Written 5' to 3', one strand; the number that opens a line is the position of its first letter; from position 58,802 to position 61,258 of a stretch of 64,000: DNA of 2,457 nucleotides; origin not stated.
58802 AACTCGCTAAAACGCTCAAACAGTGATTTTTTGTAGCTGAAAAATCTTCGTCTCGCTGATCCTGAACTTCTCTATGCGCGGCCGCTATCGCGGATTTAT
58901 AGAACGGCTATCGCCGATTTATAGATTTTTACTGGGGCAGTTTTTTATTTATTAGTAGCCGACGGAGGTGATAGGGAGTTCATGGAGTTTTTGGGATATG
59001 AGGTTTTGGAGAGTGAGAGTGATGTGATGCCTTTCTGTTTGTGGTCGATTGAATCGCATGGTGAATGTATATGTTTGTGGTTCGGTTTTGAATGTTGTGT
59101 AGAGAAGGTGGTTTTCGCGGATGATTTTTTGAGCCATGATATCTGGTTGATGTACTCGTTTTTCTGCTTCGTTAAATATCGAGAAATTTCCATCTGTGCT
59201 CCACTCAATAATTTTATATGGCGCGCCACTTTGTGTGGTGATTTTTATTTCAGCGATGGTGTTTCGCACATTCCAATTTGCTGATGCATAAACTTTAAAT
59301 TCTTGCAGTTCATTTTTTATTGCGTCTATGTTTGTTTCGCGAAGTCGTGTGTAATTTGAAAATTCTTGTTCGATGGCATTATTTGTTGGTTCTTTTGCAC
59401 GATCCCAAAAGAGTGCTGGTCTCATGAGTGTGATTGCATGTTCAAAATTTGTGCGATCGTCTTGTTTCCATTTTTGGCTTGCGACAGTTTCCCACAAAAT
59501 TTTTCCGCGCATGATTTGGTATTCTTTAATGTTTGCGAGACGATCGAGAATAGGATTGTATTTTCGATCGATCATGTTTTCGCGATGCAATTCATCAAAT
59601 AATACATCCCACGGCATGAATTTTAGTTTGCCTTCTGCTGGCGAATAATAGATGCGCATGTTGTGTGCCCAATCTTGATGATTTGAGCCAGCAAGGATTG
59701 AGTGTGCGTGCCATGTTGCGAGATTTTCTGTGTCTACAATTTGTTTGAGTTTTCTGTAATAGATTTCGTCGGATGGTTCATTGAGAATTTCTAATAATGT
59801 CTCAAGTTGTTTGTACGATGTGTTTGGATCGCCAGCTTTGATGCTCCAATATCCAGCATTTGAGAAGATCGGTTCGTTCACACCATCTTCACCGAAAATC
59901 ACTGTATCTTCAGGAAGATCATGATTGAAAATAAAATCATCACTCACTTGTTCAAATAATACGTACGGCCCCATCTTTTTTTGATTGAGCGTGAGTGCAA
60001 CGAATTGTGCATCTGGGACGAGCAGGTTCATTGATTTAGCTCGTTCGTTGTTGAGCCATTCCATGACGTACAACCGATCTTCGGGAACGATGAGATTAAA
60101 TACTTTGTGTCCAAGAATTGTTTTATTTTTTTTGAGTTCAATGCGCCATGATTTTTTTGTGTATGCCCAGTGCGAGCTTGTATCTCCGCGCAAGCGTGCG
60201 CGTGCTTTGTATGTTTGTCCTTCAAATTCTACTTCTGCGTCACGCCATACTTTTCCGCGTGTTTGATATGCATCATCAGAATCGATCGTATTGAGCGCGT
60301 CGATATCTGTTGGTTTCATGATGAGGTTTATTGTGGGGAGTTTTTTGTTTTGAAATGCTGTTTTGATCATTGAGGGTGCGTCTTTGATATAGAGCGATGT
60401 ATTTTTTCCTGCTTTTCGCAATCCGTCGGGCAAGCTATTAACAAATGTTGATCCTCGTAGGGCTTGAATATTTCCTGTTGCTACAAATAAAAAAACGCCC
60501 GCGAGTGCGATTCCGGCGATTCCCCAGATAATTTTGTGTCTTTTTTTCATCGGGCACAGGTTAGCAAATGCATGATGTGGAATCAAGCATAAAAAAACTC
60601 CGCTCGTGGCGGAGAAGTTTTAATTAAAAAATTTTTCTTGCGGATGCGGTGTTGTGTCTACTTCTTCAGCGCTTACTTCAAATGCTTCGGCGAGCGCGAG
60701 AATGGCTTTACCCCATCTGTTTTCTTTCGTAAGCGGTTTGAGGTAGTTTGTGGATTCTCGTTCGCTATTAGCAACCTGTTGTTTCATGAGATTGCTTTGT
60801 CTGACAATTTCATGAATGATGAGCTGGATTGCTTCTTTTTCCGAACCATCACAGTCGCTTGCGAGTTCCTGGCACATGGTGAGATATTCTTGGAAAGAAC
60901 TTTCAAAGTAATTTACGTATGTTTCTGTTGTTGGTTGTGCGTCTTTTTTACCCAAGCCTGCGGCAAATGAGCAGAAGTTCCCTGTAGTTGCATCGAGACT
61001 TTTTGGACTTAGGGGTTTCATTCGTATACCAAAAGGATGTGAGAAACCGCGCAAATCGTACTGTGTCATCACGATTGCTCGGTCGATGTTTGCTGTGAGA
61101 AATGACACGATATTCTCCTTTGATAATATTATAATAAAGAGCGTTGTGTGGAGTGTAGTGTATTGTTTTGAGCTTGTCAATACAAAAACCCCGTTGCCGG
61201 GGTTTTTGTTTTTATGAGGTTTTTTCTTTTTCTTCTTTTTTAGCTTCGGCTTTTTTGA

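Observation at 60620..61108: The C-terminal octapeptide HPQE(L/K)FF(Q/R/N) is a portable tail also carried by an unrelated protein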

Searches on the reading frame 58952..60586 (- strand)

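Call 20: search_protein_families(library=ncbifam, max_evalue=0.00001, proteins=[window:58952-60586:-])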
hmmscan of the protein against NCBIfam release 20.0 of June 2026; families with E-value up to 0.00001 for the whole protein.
window:58952-60586:- (544 aa): 0 families

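Call 60: search_protein_families(library=pfam, max_evalue=0.01, proteins=[window:58952-60586:-])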
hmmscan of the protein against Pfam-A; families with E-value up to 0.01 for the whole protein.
window:58952-60586:- (544 aa): 1 family
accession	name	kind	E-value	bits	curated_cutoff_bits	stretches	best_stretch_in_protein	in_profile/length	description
PF08757.17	CotH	-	2.2e-23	83.7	23.8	1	131-328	2-211/322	CotH kinase protein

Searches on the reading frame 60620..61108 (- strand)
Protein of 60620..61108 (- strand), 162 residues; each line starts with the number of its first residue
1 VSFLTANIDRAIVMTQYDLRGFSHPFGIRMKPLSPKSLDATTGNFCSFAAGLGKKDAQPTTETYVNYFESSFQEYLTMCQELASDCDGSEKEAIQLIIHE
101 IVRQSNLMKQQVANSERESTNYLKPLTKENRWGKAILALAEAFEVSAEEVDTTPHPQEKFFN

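Call 8: search_protein_families(library=pfam, max_evalue=1, proteins=[window:60620-61108:-])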
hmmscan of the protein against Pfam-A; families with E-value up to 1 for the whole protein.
window:60620-61108:- (162 aa): 3 families
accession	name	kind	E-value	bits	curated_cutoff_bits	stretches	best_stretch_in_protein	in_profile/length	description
PF07546.18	EMI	-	0.02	16.1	25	1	44-111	2-58/69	EMI domain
PF16752.10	TBCC_N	-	0.1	13.4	27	1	55-116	21-82/115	Tubulin-specific chaperone C N-terminal domain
PF25582.1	DH_Alsin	-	0.18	12.4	30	1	90-150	89-152/183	Alsin, DH domain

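Call 9: find_homologous_proteins(query=window:60620-61108:-, max_evalue=0.01)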
Query window:60620-61108:- (162 aa): 122 proteins with E <= 0.01 among 135 candidates; the best 120 are listed.
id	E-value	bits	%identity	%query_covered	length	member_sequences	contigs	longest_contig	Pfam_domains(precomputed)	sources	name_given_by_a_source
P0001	2.6e-94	331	100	92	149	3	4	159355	-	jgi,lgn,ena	-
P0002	9.8e-59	216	68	93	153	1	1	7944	-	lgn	-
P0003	4.4e-58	213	69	90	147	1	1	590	-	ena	-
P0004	6.0e-58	213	68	91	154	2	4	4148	-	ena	-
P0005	3.1e-57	211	68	91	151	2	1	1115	-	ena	-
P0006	5.6e-57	210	64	93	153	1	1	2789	-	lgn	-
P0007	4.4e-56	207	65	93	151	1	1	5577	-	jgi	jgi:hypothetical protein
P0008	4.7e-56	207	66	93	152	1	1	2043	-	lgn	-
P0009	5.9e-56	206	68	93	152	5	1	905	-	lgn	-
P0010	4.4e-55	204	65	93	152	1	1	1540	-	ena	-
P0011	8.1e-55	203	65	93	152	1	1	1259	-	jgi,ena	-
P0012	5.4e-54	200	64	93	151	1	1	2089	-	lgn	-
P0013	7.3e-54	200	64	93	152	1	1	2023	-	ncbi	-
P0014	1.1e-53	199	64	91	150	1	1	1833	-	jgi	-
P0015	1.2e-53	199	63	93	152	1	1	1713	-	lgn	-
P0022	2.5e-52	195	61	93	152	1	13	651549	-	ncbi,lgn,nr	ncbi:MAG: hypothetical protein HYW15_00765 [Candidatus Giovannonibacteria bacterium]|nr:MAG: hypothe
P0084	4.7e-42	161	58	93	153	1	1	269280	-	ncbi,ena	-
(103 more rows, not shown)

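Call 33: find_encoding_contigs(protein=P0022, flank=6000, max_places=2)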
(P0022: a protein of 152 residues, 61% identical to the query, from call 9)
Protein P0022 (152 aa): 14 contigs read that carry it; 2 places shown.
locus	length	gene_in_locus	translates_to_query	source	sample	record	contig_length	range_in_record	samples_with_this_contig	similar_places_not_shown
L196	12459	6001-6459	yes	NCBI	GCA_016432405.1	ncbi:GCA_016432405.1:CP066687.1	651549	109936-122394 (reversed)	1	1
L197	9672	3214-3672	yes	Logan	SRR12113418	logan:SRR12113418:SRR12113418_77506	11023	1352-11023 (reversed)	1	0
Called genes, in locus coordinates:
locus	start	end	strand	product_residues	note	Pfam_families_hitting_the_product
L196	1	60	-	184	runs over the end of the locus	-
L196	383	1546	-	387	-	PF00814:TsaD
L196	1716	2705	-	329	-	-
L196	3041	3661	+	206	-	PF00849:PseudoU_synth_2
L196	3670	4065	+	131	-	PF01245:Ribosomal_L19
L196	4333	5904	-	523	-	PF01676:Metalloenzyme, PF06415:iPGM_N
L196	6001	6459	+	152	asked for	-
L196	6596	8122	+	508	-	PF12072:RNase_Y_N, PF00013:KH_1 (weak), PF01966:HD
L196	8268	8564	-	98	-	-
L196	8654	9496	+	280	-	PF13277:YmdB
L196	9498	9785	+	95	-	PF00216:Bac_DNA_binding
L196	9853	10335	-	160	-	-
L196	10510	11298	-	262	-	PF02582:DUF155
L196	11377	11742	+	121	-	-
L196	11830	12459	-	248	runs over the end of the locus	PF01978:TrmB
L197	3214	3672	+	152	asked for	-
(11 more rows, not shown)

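Call 34: find_encoding_contigs(protein=P0084, flank=6000, max_places=2)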
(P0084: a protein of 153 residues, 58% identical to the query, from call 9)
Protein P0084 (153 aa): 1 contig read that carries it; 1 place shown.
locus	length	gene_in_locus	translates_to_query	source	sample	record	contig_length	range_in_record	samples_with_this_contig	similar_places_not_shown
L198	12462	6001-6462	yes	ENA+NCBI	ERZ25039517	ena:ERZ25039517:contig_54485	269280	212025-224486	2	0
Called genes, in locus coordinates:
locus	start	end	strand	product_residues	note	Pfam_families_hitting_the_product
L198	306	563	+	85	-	PF02381:MraZ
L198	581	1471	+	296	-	PF01795:Methyltransf_5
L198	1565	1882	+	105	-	-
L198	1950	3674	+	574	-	PF03717:PBP_dimer, PF00905:Transpeptidase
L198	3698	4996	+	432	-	PF08245:Mur_ligase_M, PF02875:Mur_ligase_C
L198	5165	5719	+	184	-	PF03575:Peptidase_S51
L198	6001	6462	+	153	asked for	-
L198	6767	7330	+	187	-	-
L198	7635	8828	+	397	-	PF07690:MFS_1, PF13347:MFS_2 (weak), PF07690:MFS_1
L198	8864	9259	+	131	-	PF00583:Acetyltransf_1, PF13508:Acetyltransf_7 (weak)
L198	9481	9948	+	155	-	-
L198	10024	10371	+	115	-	PF03819:MazG (weak), PF12643:MazG-like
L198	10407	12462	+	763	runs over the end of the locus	PF20720:nSTAND3 (weak), PF09848:SLFN-g3_helicase, PF00717:Peptidase_S24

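Call 39: predict_structure(alignment_id=A2)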
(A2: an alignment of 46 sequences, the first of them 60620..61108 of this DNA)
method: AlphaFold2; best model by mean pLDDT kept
length: 162 residues; sequences in the alignment: 46
mean_pLDDT: 91.1   pTM: 0.85
mean pLDDT of the five models: 91.1, 91.0, 90.9, 90.0, 89.4
residues with pLDDT >= 90: 129; 70-90: 21; 50-70: 9; < 50: 3
segments of 3 or more residues with pLDDT < 50: none
pLDDT, mean of each block of 10 residues (from residue 1): 93 95 78 91 97 93 96 98 98 97 95 96 96 98 89 56 51
secondary structure, 60 per line:
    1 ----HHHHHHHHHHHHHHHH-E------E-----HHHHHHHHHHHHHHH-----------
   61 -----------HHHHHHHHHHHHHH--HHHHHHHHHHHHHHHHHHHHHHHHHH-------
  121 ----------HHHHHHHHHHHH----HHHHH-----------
elements in order: H5-20 H35-49 H72-85 H88-113 H131-142 H147-151

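Call 43: search_protein_families(library=phrogs, max_evalue=0.01, proteins=[window:60620-61108:-])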
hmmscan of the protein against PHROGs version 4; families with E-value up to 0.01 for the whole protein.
window:60620-61108:- (162 aa): 0 families

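Call 48: fold_search(model_id=the predicted structure, library=pdb)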
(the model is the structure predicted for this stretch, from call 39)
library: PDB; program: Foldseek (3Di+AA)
matches with E <= 10: 244; with E <= 0.001: 0
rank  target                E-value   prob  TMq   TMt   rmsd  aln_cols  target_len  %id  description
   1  5lmg_B                6.2e-01  0.15  0.24  0.14  14.2       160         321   13  Structure of C-terminal domain from S. cerevisiae Pat1 decapping activator bound to Dcp2 HLM10 peptide (region 954-970 (released 2017-08-16)
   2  7fi2                  6.5e-01  0.20  0.26  0.15  14.9       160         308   16  Crystal structure of Multi-functional Polysaccharide lyase Smlt1473-H168A from Stenotrophomonas maltophilia (strain K279 (released 2021-10-27)
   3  7fhv_A                7.2e-01  0.15  0.25  0.15  14.3       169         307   14  Crystal structure of Multi-functional Polysaccharide lyase Smlt1473 (WT) from Stenotrophomonas maltophilia (strain K27 (released 2021-10-27)
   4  7fhy_A                9.7e-01  0.15  0.28  0.16  15.3       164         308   17  Crystal structure of Multi-functional Polysaccharide lyase Smlt1473 (WT) from Stenotrophomonas maltophilia (strain K27 (released 2021-10-27)
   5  7fhw_A                9.7e-01  0.15  0.27  0.16  14.8       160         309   14  Crystal structure of Multi-functional Polysaccharide lyase Smlt1473 from Stenotrophomonas maltophilia (strain K279a) i (released 2021-10-27)
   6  6xxv_F                1.3e+00  0.12  0.21  0.31  14.2       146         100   13  Crystal Structure of a computationally designed Immunogen S2_1.2 in complex with its elicited antibody C57 (released 2020-04-22)
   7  6ylg_b                1.3e+00  0.07  0.18  0.08  12.4       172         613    9  Rix1-Rea1 pre-60S particle - 60S core, body 1 (rigid body refinement) (released 2020-07-29)
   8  7u0h_b                1.4e+00  0.06  0.17  0.08  15.6       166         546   10  State NE1 nucleolar 60S ribosome biogenesis intermediate - Overall model (released 2022-12-14)
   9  6twn_B                1.7e+00  0.12  0.24  0.16  11.3       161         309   11  Crystal structure of Talin1 R7R8 in complex with CDK1 (206-223) (released 2021-05-12)
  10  8g9j                  1.9e+00  0.15  0.27  0.23  11.4       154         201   14  Geometrically programmable nanomaterial construction using regularized protein building blocks (released 2024-03-13)
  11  3jct_b                1.9e+00  0.06  0.18  0.07  14.8       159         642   10  Cryo-em structure of eukaryotic pre-60S ribosomal subunits (released 2016-06-01)
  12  4akl_A                2.0e+00  0.09  0.25  0.11  16.9       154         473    8  Structure of the Crimean-Congo Haemorrhagic Fever Virus Nucleocapsid Protein (released 2012-08-22)
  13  4rsn_A                2.0e+00  0.06  0.21  0.10  15.8       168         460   14  Crystal structure of the E267V mutant of cytochrome P450 BM3 (released 2015-12-02)
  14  5ecf_B                2.2e+00  0.08  0.25  0.26  12.7       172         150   13  Ligand binding domain 1 of Penicillium marneffei MP1 protein complexed with arachidonic acids (released 2016-10-19)
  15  7nac_b                2.2e+00  0.05  0.19  0.09  16.0       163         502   13  State E2 nucleolar 60S ribosomal biogenesis intermediate - Composite model (released 2022-11-09)
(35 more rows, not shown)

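Call 72: search_protein_families(library=padloc, max_evalue=0.01, proteins=[window:60620-61108:-])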
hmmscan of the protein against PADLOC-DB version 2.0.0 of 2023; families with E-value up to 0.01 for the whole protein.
window:60620-61108:- (162 aa): 0 families
